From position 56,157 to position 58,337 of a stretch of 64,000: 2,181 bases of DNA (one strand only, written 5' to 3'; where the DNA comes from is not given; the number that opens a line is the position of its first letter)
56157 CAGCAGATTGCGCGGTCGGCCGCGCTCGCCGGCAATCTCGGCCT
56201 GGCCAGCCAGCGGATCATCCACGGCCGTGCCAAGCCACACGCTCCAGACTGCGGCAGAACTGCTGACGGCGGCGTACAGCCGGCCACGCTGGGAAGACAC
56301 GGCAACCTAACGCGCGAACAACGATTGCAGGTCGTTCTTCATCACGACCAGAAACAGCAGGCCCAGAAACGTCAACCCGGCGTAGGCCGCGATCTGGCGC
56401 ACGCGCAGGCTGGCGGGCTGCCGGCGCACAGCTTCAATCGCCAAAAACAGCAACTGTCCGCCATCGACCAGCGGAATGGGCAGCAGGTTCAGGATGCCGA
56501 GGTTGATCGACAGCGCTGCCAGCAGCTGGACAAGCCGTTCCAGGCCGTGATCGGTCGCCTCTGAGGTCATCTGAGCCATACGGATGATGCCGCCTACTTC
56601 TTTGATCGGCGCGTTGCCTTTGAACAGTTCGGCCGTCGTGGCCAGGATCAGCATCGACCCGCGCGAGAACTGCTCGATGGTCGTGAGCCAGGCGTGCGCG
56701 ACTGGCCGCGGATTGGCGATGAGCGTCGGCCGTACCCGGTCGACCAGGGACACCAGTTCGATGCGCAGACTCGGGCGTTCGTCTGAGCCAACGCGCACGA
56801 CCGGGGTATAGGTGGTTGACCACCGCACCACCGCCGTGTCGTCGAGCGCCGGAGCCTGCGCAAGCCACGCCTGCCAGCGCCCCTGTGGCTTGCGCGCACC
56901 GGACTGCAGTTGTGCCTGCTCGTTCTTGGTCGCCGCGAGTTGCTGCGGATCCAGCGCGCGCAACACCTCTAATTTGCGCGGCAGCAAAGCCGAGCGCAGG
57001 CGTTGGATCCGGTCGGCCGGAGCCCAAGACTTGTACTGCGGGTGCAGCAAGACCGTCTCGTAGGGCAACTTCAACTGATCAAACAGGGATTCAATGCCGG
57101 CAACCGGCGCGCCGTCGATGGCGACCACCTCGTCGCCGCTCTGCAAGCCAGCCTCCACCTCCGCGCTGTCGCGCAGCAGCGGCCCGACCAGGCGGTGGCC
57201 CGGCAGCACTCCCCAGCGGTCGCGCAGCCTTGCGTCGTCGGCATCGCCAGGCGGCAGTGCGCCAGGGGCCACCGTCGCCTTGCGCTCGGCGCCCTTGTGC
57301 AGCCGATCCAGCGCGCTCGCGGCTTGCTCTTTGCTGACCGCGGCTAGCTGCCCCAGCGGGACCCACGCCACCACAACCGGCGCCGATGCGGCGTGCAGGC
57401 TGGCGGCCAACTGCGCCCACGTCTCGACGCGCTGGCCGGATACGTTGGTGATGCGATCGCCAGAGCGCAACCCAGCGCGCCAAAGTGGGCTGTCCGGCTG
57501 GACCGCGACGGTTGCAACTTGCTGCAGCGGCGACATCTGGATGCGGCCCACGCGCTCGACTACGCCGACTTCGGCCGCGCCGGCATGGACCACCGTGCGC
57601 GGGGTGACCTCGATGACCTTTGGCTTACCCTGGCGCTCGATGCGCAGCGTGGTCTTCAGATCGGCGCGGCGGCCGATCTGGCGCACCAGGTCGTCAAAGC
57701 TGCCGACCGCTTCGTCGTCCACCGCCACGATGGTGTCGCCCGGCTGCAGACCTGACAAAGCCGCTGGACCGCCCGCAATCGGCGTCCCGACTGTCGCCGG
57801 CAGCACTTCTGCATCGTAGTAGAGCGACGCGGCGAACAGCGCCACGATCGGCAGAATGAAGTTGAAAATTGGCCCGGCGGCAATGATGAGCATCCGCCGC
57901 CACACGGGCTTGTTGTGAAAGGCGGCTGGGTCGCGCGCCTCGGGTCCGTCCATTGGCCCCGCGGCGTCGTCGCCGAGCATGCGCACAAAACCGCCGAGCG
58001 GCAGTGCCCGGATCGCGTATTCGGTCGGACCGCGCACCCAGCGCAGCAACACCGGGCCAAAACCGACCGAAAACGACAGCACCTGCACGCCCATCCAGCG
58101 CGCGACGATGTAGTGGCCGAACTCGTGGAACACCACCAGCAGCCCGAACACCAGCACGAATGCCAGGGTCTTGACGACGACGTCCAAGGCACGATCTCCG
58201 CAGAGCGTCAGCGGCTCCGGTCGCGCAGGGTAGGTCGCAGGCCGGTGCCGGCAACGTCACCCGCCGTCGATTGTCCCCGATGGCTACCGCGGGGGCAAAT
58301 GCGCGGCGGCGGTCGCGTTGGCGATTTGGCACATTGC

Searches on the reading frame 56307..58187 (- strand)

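Call 66: search_protein_families(library=pfam, proteins=[window:56307-58187:-], max_evalue=0.0001)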
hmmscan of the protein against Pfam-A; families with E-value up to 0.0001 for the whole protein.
window:56307-58187:- (626 aa): 6 families
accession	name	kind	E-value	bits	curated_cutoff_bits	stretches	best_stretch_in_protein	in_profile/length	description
PF02163.28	Peptidase_M50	-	2.4e-63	213.9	27.2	1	9-609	1-219/221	Peptidase family M50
PF17820.7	PDZ_6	-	5.3e-25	87.4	27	2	133-185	2-54/54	PDZ domain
PF13180.12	PDZ_2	-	5.3e-18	65.5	27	1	133-194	16-78/80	PDZ domain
PF00595.29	PDZ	-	1.2e-13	51.6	23.2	0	131-164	27-60/81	PDZ domain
PF14685.13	PDZ_Tricorn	-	1.4e-08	35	25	0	136-191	27-85/88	Tricorn protease PDZ domain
PF21558.3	Pept_S41_N_bact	-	2.2e-08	34.3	27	0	230-270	10-50/87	Bacteroidetes, Peptidase, S41 family, N-terminal domain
